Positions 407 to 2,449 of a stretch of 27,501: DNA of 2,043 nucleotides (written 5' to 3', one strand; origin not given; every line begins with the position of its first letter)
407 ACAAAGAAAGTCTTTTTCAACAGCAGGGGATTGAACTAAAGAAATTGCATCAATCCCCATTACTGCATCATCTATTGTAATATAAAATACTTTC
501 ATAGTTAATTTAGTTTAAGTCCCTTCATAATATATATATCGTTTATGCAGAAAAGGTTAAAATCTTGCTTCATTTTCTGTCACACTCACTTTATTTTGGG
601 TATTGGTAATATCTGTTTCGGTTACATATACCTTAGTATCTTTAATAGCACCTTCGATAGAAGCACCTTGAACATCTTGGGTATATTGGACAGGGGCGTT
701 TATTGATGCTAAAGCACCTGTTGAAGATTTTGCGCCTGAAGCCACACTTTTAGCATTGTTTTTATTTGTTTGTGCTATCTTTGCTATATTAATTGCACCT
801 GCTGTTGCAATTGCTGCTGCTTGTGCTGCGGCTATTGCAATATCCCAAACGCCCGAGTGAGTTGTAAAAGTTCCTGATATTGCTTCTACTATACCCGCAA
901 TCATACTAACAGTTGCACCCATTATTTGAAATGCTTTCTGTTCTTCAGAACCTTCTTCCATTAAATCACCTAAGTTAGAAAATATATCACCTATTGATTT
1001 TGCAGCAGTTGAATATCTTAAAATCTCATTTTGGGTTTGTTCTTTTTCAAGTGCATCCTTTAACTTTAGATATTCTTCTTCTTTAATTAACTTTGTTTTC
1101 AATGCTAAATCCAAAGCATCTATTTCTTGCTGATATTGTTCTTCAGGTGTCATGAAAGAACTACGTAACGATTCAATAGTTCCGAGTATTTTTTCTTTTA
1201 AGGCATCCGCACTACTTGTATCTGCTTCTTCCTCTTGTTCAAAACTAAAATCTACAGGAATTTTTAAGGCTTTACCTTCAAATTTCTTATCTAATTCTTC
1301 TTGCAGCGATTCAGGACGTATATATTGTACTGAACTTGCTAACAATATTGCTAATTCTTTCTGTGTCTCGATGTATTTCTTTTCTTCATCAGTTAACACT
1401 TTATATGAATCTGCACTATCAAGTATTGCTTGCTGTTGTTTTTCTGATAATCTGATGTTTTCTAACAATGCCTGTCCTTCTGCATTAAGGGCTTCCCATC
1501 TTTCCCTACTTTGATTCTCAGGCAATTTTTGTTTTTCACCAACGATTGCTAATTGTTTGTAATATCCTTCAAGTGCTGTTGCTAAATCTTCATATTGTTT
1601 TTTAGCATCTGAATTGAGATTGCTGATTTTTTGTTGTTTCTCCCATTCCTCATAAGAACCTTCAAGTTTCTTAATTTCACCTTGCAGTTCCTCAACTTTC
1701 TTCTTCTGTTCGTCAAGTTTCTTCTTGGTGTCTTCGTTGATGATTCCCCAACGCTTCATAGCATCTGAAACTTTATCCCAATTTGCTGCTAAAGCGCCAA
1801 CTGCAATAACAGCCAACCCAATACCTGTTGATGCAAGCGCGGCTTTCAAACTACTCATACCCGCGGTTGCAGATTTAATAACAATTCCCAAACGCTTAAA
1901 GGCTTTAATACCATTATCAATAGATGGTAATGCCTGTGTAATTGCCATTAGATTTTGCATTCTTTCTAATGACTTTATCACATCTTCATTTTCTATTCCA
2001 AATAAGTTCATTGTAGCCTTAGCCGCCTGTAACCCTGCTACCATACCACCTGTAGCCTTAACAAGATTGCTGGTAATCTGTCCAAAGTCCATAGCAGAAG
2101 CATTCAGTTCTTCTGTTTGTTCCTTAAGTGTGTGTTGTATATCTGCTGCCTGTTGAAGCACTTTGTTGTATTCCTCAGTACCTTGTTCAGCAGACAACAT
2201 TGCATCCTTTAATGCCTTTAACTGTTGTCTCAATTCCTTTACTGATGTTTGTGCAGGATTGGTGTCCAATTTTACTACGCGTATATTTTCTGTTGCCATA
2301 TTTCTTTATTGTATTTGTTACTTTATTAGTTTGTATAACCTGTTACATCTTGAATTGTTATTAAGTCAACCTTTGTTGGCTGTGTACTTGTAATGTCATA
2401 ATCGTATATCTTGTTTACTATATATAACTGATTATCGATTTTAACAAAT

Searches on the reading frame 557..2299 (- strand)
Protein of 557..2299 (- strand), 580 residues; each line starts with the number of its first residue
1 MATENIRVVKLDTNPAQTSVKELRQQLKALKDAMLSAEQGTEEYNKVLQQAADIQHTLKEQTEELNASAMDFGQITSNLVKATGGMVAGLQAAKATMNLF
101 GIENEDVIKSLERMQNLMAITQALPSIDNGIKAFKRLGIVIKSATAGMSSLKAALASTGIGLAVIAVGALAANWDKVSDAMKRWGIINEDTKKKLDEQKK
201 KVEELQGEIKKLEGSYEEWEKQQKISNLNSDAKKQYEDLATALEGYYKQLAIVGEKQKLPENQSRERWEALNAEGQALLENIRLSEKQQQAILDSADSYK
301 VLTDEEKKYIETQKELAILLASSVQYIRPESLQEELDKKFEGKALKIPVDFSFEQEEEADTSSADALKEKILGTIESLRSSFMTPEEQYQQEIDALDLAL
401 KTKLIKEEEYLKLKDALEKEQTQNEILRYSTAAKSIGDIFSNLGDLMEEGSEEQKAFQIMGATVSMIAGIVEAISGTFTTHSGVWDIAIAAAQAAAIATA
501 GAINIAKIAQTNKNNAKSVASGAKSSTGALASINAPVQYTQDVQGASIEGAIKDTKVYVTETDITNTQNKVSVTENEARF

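Call 10: search_protein_families(library=phrogs, proteins=[window:557-2299:-], max_evalue=0.001)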
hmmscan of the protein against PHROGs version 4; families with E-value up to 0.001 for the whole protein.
window:557-2299:- (580 aa): 2 families
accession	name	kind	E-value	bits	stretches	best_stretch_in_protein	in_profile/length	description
phrog_9483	-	tail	1.3e-05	24.9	1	360-531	413-601/657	tail length tape measure protein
phrog_24676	-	tail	6.6e-05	22.6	1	107-208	44-143/587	tail length tape measure protein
